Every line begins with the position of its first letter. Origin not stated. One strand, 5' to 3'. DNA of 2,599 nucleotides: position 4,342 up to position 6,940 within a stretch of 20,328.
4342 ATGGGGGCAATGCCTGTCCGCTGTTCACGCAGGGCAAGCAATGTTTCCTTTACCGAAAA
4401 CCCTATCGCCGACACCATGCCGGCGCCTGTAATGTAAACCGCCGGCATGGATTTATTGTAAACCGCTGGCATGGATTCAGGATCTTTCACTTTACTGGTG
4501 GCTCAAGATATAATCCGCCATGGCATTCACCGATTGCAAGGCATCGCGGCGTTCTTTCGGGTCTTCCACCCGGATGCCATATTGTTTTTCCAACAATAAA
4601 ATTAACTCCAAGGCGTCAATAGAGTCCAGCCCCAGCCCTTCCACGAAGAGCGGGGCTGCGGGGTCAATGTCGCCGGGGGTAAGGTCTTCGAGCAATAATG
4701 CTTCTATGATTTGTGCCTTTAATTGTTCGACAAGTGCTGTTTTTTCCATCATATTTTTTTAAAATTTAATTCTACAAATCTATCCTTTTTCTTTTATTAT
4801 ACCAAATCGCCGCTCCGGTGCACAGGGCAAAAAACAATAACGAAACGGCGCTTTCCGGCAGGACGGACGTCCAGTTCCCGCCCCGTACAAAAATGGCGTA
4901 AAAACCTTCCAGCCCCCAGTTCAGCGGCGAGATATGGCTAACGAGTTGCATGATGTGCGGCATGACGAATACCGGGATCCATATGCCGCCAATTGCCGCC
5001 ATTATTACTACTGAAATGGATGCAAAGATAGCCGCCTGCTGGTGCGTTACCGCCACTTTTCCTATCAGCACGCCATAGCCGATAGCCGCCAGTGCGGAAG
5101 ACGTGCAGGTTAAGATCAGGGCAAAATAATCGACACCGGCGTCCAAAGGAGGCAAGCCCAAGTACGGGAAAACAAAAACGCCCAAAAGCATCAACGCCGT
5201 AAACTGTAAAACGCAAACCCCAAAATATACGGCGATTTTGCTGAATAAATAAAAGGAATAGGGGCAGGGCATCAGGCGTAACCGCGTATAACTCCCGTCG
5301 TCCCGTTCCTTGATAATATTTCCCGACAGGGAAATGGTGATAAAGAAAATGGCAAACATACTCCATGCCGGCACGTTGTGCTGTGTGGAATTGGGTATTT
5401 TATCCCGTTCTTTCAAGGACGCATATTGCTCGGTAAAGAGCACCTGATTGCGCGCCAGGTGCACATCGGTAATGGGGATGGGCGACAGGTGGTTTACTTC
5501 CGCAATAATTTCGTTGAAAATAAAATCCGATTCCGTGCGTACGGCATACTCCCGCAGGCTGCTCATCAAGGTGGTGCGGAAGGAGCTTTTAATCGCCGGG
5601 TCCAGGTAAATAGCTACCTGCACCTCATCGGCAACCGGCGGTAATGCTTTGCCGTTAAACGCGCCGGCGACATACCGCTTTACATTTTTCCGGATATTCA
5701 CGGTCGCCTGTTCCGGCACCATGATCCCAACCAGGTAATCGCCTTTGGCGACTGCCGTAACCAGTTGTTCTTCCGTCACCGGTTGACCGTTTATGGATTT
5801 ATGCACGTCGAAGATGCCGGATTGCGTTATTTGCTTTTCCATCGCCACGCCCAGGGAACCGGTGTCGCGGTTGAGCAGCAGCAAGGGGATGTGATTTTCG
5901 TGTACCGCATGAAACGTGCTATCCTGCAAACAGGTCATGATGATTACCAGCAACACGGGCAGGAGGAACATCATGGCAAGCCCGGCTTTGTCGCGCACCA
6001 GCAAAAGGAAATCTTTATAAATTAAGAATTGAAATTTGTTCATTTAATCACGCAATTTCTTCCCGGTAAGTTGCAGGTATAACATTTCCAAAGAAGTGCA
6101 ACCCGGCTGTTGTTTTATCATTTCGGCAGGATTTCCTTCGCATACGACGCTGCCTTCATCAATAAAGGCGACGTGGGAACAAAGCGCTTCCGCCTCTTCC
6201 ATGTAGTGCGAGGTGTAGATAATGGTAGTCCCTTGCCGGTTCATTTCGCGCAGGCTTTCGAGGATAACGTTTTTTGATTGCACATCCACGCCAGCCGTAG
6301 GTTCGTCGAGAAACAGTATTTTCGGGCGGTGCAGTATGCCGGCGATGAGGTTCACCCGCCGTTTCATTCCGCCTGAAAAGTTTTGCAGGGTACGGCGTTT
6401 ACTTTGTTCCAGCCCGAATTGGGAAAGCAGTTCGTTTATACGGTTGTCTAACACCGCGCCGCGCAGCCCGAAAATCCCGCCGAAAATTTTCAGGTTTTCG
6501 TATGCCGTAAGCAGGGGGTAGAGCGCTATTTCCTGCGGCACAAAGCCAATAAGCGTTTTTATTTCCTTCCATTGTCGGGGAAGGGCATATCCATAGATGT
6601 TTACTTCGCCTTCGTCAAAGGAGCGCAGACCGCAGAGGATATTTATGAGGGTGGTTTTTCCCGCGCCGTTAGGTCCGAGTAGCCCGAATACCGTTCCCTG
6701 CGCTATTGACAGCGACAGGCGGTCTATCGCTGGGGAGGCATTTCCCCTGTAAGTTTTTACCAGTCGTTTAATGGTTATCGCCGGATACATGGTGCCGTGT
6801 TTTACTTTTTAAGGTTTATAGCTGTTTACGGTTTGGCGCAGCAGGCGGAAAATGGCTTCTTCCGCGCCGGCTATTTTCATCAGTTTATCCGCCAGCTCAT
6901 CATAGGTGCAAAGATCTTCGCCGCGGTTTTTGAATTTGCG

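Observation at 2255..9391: Compact eight-gene cluster that looks like an uncharacterised fatty-acid/type-II-PKS-like pathway with its own ABC exporter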

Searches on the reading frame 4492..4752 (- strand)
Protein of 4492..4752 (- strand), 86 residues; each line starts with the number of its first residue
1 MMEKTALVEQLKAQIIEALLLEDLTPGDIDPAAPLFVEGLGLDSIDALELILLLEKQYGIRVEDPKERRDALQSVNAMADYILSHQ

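Call 4: search_protein_families(library=pfam, proteins=[window:4492-4752:-], max_evalue=0.01)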
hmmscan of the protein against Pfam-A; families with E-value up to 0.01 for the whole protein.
window:4492-4752:- (86 aa): 1 family
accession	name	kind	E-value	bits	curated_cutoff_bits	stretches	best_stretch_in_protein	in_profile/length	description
PF00550.31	PP-binding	-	3.5e-09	37.2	20.8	1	24-82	13-67/67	Phosphopantetheine attachment site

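Call 5: search_protein_families(library=ncbifam, proteins=[window:4492-4752:-], max_evalue=0.01)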
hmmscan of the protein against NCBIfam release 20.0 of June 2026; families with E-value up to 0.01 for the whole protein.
window:4492-4752:- (86 aa): 17 families
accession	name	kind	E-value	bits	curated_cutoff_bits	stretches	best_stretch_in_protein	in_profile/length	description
NF006617.0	PRK09184.1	subfamily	1.7e-20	72.8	70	1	2-85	9-93/96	phosphopantetheine-binding protein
TIGR00517.1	acyl_carrier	equivalog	4.2e-10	39.4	70.45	1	9-86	6-77/77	acyl carrier protein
NF002148.0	PRK00982.1-2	subfamily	3.1e-09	36.5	71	1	5-86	3-78/79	acyl carrier protein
NF002149.0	PRK00982.1-3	equivalog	2.3e-08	33.9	106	1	12-86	9-77/78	acyl carrier protein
NF052616.1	ACP_for_OlsHI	equivalog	1.6e-07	31.6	130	1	10-83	3-78/83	ornithine lipid biosynthesis acyl carrier protein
NF003757.0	PRK05350.1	equivalog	1.7e-07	31.3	65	1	1-66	1-64/83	acyl carrier protein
NF002151.0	PRK00982.1-5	equivalog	1.9e-07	31.1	92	1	8-84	5-75/78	acyl carrier protein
NF002150.0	PRK00982.1-4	subfamily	5.6e-07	29.7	66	1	2-86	1-79/80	acyl carrier protein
NF058660.1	cispen_ACP_AmcB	equivalog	1.6e-05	25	80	1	37-84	30-77/80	cispentacin biosynthesis acyl carrier protein AmcB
NF009104.0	PRK12449.1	equivalog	2.1e-05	24.4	70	1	38-85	33-78/80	acyl carrier protein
NF005480.0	PRK07081.1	equivalog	2.4e-05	24.2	72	1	40-82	31-73/83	acyl carrier protein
NF002147.0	PRK00982.1-1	equivalog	5.4e-05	22.9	84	1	13-85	13-80/83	acyl carrier protein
NF005798.0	PRK07639.1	equivalog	0.00013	22.3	100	1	2-84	1-80/91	petrobactin biosynthesis protein AsbD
NF003464.0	PRK05087.1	equivalog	0.00016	21.7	68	1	12-79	4-71/78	D-alanine--poly(phosphoribitol) ligase subunit DltC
NF040636.1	AcpM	exception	0.00037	20.4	146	1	23-82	19-75/93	meromycolate extension acyl carrier protein AcpM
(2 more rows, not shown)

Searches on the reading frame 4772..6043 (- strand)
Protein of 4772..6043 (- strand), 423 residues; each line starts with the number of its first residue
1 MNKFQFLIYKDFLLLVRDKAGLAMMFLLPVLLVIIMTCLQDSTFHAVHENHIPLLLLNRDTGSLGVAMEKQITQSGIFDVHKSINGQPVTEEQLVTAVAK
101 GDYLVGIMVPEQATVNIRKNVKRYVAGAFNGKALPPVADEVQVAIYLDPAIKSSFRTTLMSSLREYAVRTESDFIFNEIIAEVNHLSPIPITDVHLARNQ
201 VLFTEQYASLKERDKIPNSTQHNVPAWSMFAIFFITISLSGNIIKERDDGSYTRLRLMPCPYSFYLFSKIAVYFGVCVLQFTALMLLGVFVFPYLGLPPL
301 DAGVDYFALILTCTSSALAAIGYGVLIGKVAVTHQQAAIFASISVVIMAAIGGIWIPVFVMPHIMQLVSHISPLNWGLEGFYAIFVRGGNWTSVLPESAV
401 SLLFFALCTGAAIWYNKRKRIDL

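Call 4: search_protein_families(library=pfam, proteins=[window:4772-6043:-], max_evalue=0.01)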
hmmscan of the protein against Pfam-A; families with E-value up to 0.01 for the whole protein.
window:4772-6043:- (423 aa): 3 families
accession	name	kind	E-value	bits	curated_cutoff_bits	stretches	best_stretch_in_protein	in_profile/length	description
PF12698.13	ABC2_membrane_3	-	8.3e-30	104.5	31.6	1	19-414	1-347/347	ABC-2 family transporter protein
PF01061.29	ABC2_membrane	-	1.6e-20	74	26.9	1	220-385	48-210/211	ABC-2 type transporter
PF12730.13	ABC2_membrane_4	-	0.002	18.6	27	1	228-322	57-151/179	ABC-2 family transporter protein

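Call 5: search_protein_families(library=ncbifam, proteins=[window:4772-6043:-], max_evalue=0.01)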
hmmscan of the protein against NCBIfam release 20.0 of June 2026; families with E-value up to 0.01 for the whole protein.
window:4772-6043:- (423 aa): 5 families
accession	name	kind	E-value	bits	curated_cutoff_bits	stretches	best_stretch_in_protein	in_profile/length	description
NF038293.1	permease_SagH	equivalog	1.3e-18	66.9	450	2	179-390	139-341/370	SagH family ABC transporter permease subunit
NF033858.1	ABC2_perm_RbbA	equivalog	9.5e-14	50.3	1050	2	220-416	712-904/909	ribosome-associated ATPase/putative transporter RbbA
TIGR00025.1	Mtu_efflux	paralog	2.2e-08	33.9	146.9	1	224-414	43-233/238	ABC transporter efflux protein, DrrB family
TIGR00955.1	3a01204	subfamily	8.4e-05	21.3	736.35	1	289-382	457-548/617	pigment precursor permease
NF041647.1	ABC_perm_CPBP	equivalog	0.0052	15.6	435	0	4-81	5-70/636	ABC transporter permease subunit/CPBP intramembrane protease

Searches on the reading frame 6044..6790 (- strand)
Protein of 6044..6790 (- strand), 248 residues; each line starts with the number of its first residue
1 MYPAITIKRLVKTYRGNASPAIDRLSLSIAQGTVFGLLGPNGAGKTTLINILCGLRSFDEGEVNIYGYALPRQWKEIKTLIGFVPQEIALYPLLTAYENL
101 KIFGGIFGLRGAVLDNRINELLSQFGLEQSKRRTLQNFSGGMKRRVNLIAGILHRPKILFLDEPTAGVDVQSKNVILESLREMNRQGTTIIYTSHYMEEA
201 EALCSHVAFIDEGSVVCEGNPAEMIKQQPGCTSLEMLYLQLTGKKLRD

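Call 4: search_protein_families(library=pfam, proteins=[window:6044-6790:-], max_evalue=0.01)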
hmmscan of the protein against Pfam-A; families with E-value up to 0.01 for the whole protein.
window:6044-6790:- (248 aa): 5 families
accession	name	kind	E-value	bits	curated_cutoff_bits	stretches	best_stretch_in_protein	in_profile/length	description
PF00005.33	ABC_tran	-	2e-32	113.1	25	1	23-166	2-137/137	ABC transporter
PF13304.12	AAA_21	-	5.7e-13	50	27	2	121-195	221-298/304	AAA domain, putative AbiEii toxin, Type IV TA system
PF13476.12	AAA_23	-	0.0026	18.9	27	1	34-53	21-40/201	AAA domain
PF00004.35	AAA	-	0.0032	18.4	21.2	0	37-54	3-20/131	ATPase family associated with various cellular activities (AAA)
PF03193.22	RsgA_GTPase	-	0.0069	16.7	30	0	20-61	95-135/174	RsgA GTPase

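Call 5: search_protein_families(library=ncbifam, proteins=[window:6044-6790:-], max_evalue=0.01)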
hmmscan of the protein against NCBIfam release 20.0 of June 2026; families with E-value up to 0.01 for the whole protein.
window:6044-6790:- (248 aa): 192 families (the best 25 are shown)
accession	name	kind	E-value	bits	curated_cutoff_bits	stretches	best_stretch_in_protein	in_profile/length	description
TIGR01188.1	drrA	subfamily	7.4e-73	245.5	312.45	1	18-227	5-213/302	daunorubicin resistance ABC transporter, ATP-binding protein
NF010060.0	PRK13537.1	equivalog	2.3e-57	194.3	521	1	4-237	15-246/314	nodulation factor ABC transporter ATP-binding protein NodI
NF010059.0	PRK13536.1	equivalog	8.9e-56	189.1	549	1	4-236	43-273/342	nodulation factor ABC transporter ATP-binding protein NodI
TIGR01288.1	nodI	equivalog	2.1e-52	178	424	1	6-236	6-234/303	nodulation factor ABC transporter ATP-binding protein NodI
TIGR03864.1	PQQ_ABC_ATP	hypoth_equivalog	1.6e-51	175.1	302.25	1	5-242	2-236/236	ABC transporter, ATP-binding subunit, PQQ-dependent alcohol dehydrogenase system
NF033858.1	ABC2_perm_RbbA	equivalog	1.8e-48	165.1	1050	1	15-239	275-498/909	ribosome-associated ATPase/putative transporter RbbA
TIGR03522.1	GldA_ABC_ATP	equivalog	1.8e-45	155.7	402.6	1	5-228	3-223/301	gliding motility-associated ABC transporter ATP-binding subunit GldA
TIGR03740.1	galliderm_ABC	subfamily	1.1e-42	146.2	309.75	1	6-219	2-206/223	lantibiotic protection ABC transporter ATP-binding subunit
TIGR04521.1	ECF_ATPase_2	equivalog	1.2e-39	136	330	1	6-235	2-243/279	energy-coupling factor transporter ATPase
TIGR04406.1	LPS_export_lptB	equivalog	1.2e-38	132.8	240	1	6-228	3-226/239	LPS export ABC transporter ATP-binding protein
TIGR01257.1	rim_protein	equivalog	2.4e-36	124.2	4012.85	1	6-220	1939-2153/2272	rim ABC transporter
TIGR04520.1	ECF_ATPase_1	equivalog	9.8e-36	123.5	315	1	5-232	1-231/269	energy-coupling factor transporter ATPase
NF043075.1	MMSYN1_0197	equivalog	3.1e-35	121.7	550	1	5-225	3-221/341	spermidine/putrescine ABC transporter ATP-binding protein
NF040840.2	tungstate_WtpC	equivalog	3.4e-35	122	440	1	6-227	3-221/347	tungstate ABC transporter ATP-binding protein WtpC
TIGR03265.1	PhnT2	equivalog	1.6e-34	119.7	457.7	1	4-227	4-225/353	putative 2-aminoethylphosphonate ABC transporter ATP-binding protein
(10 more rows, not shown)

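Call 11: find_encoding_contigs(protein=window:6044-6790:-, flank=10000, max_places=6)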
Protein window:6044-6790:- (248 aa): no gene with exactly this product is on record in the collection.
